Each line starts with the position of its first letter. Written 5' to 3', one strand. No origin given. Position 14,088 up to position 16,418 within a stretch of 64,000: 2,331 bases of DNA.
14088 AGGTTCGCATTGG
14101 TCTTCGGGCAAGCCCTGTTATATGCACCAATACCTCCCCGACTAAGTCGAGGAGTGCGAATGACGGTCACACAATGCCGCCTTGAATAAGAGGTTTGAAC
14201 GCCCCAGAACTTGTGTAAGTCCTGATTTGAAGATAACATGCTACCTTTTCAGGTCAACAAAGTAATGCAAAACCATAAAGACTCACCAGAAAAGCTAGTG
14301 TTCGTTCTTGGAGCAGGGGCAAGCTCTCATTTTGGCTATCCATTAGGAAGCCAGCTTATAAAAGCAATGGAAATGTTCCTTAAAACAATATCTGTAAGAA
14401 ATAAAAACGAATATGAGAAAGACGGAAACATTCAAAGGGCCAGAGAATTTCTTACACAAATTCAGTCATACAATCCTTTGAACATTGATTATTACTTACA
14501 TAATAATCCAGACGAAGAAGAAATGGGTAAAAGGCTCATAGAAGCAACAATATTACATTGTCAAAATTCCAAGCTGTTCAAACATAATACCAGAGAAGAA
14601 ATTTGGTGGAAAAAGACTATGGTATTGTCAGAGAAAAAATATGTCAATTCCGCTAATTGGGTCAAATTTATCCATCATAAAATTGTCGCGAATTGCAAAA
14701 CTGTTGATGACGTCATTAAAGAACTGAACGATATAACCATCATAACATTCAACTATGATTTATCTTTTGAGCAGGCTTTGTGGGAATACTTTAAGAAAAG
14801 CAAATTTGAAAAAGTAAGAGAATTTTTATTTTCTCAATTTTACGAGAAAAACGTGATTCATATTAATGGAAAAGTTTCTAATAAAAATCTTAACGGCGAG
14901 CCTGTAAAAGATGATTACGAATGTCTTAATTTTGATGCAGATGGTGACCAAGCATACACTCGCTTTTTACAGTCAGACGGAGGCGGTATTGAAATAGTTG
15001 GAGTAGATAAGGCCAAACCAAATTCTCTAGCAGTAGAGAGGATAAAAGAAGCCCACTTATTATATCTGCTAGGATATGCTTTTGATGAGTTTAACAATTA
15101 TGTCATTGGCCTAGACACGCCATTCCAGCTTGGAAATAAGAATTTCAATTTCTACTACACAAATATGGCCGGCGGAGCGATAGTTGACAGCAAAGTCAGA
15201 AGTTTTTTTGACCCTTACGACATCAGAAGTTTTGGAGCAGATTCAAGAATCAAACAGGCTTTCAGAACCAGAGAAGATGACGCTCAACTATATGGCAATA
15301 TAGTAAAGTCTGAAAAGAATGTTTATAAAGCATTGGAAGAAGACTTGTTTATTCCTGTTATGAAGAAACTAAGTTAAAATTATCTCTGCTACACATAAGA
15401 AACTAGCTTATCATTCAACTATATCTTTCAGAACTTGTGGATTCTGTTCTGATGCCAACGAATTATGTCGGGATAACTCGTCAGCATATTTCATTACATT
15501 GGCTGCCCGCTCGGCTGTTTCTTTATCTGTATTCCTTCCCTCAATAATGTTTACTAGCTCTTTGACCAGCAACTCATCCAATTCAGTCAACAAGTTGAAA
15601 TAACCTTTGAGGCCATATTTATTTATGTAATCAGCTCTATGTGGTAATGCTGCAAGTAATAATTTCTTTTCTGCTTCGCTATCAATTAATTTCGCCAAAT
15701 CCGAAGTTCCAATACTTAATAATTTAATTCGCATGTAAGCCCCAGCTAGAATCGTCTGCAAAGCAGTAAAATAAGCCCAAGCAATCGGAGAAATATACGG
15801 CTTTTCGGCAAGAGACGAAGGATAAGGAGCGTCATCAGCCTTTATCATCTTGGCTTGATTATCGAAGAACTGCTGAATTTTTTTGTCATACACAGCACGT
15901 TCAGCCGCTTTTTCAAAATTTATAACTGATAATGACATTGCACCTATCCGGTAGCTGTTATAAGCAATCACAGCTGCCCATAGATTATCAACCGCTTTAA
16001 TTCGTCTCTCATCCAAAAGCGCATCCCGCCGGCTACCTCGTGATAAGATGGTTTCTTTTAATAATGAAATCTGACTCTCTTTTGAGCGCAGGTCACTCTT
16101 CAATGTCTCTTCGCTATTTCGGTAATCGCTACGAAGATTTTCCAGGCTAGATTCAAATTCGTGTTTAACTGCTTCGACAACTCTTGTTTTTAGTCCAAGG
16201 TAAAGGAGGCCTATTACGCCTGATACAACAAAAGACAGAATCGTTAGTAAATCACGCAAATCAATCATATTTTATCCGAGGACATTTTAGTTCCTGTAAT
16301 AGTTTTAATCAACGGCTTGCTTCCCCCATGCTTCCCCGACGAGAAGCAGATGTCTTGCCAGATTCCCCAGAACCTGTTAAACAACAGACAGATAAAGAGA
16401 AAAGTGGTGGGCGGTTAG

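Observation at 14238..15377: Minimal stand-alone SIR2_2-type protein with an unusually long insert between the NAD loop and the catalytic Asn motif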

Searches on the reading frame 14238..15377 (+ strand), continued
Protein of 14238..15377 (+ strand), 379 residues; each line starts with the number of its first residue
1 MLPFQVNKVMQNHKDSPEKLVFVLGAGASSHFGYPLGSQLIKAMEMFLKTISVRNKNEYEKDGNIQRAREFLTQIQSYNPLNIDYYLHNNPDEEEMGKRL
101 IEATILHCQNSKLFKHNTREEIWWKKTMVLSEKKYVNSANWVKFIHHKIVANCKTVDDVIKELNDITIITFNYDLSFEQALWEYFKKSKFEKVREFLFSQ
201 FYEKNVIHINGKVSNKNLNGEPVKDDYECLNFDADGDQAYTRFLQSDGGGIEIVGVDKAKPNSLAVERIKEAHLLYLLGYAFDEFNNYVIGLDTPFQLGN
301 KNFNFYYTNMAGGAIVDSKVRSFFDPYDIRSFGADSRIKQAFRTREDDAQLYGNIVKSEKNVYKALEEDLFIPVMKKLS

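Call 58: list_cluster_members(proteins=[P0001, P0002, L013:5989-7164:+])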
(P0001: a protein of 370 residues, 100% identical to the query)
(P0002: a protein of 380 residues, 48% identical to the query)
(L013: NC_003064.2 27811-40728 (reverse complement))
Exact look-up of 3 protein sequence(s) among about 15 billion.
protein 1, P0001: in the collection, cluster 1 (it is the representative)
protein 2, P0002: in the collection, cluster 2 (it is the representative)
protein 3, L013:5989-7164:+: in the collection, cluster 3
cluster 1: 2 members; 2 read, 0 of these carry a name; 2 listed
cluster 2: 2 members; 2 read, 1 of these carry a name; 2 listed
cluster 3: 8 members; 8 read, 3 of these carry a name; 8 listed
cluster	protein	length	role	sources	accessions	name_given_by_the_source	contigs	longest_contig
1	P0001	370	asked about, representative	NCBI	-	-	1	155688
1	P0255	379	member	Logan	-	-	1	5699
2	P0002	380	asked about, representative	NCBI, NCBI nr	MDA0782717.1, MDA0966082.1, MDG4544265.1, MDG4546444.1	MAG: hypothetical protein PQ612_09780 [Rickettsiales bacterium] | hypothetical protein [Pseudomonadota bacterium]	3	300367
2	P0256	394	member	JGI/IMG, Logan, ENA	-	-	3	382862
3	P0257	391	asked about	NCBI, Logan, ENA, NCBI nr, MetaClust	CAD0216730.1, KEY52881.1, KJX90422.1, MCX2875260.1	hypothetical protein EN41_27120 [Agrobacterium tumefaciens] | hypothetical protein [Agrobacterium fabrum] | status=active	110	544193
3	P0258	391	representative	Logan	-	-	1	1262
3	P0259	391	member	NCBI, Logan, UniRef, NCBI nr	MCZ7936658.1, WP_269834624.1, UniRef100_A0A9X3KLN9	hypothetical protein [Agrobacterium salinitolerans] | SIR2-like domain-containing protein n=1 Tax=Agrobacterium salinitolerans TaxID=1183413 ...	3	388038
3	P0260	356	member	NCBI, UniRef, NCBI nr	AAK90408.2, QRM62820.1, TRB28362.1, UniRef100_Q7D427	hypothetical protein F3P66_25700 (plasmid) [Agrobacterium fabrum] | SIR2-like domain-containing protein n=2 Tax=Agrobacterium fabrum TaxID=1176649 ... | hypothetical protein Atu5033 [Agrobacterium fabrum str. C58]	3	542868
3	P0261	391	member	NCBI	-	-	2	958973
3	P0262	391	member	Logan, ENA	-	-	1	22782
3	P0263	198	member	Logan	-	-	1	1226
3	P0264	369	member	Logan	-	-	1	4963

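Call 66: fold_search(model_id=the predicted structure, library=viral)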
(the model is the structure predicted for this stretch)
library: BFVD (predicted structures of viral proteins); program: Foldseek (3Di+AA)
matches with E <= 10: 130; with E <= 0.001: 0
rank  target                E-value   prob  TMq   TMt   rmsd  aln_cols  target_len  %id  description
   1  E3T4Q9                5.9e-01  0.03  0.13  0.08  18.9       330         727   13  Putative 5'-3' exoribonuclease [Cafeteria roenbergensis virus (strain BV-PW1)]
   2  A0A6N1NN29            7.7e-01  0.03  0.12  0.08  19.6       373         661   10  Putative ORFan [Tupanvirus deep ocean]
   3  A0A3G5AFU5            1.0e+00  0.25  0.09  0.07   6.7        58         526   17  Uncharacterized protein [Solivirus sp.]
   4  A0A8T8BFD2            1.5e+00  0.12  0.11  0.33   6.1        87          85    7  (no name in the UniProt tables at hand)
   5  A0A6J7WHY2            1.5e+00  0.20  0.13  0.13   5.6        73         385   15  Radical_SAM domain containing protein [uncultured Caudovirales phage]
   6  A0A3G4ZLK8            1.6e+00  0.02  0.11  0.06  20.2       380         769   10  Metallophosphoesterase [Terrestrivirus sp.]
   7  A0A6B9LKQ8            1.8e+00  0.14  0.09  0.23   6.2        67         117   13  Uncharacterized protein [Gordonia phage Volt]
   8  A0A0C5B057            2.0e+00  0.14  0.09  0.22   6.4        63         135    6  BA71V-O174L [African swine fever virus]
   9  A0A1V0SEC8            2.0e+00  0.01  0.10  0.10  17.5       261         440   11  Uncharacterized protein [Indivirus ILV1]
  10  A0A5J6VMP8            2.3e+00  0.01  0.09  0.07  20.4       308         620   11  Elongation factor Tu GTP binding domain protein [Megaviridae environmental sample]
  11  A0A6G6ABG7            2.3e+00  0.01  0.13  0.15  21.6       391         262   10  Putative papain-like cysteine peptidase [Borely moumouvirus]
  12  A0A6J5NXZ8            2.7e+00  0.11  0.08  0.36  11.1        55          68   14  Uncharacterized protein [uncultured Caudovirales phage]
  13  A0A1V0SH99            2.7e+00  0.11  0.09  0.08   4.1        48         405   12  Uncharacterized protein [Hokovirus HKV1]
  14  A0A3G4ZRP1            3.2e+00  0.01  0.09  0.05  20.9       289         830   11  Patatin [Dasosvirus sp.]
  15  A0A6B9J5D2            3.4e+00  0.16  0.08  0.37   6.5        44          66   18  Coil containing protein [Vibrio phage vB_VchM_Kuja]
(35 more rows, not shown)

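Call 71: search_protein_families(library=padloc, proteins=[L001:1271-2458:+, L001:2451-3758:+, L001:4038-6596:+, L001:6792-7931:+, L013:7196-7957:+, L013:8153-9271:+, L013:4301-5197:-, L013:3032-3811:-, L008:7424-8131:-, L012:9940-11124:+], max_evalue=0.001)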
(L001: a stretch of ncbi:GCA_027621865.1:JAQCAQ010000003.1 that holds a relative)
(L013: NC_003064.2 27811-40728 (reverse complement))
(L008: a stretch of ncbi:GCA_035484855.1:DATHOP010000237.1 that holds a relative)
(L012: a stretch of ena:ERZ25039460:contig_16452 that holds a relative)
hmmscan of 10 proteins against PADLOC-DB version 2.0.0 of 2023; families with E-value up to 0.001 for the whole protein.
L001:1271-2458:+ (395 aa): 0 families

L001:2451-3758:+ (435 aa): 0 families

L001:4038-6596:+ (852 aa): 0 families

L001:6792-7931:+ (379 aa): 0 families

L013:7196-7957:+ (253 aa): 0 families

L013:8153-9271:+ (372 aa): 2 families
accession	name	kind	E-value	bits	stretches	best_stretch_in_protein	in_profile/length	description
PDLC04597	PDC-M36A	-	5.2e-09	33.4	1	213-347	299-431/457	-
PDLC04598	PDC-M36A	-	2.1e-06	25.4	1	214-350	172-307/330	-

L013:4301-5197:- (298 aa): 0 families

L013:3032-3811:- (259 aa): 0 families

L008:7424-8131:- (235 aa): 0 families

L012:9940-11124:+ (394 aa): 0 families

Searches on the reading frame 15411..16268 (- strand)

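Call 3: search_protein_families(library=pfam, proteins=[window:15411-16268:-], max_evalue=1)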
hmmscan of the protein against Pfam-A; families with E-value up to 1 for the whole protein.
window:15411-16268:- (285 aa): 1 family
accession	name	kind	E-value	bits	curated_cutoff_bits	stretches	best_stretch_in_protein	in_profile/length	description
PF08956.15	DUF1869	-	0.2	12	21.3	1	235-251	38-54/59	Domain of unknown function (DUF1869)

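Call 4: search_protein_families(library=padloc, proteins=[window:15411-16268:-], max_evalue=1)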
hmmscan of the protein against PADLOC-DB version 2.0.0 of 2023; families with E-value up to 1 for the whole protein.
window:15411-16268:- (285 aa): 0 families

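Call 21: search_protein_families(library=phrogs, proteins=[window:15411-16268:-], max_evalue=0.01)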
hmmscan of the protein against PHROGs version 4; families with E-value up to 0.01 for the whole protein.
window:15411-16268:- (285 aa): 0 families

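Call 22: search_protein_families(library=ncbifam, proteins=[window:15411-16268:-], max_evalue=0.01)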
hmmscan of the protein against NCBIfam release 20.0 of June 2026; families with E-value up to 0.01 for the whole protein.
window:15411-16268:- (285 aa): 0 families
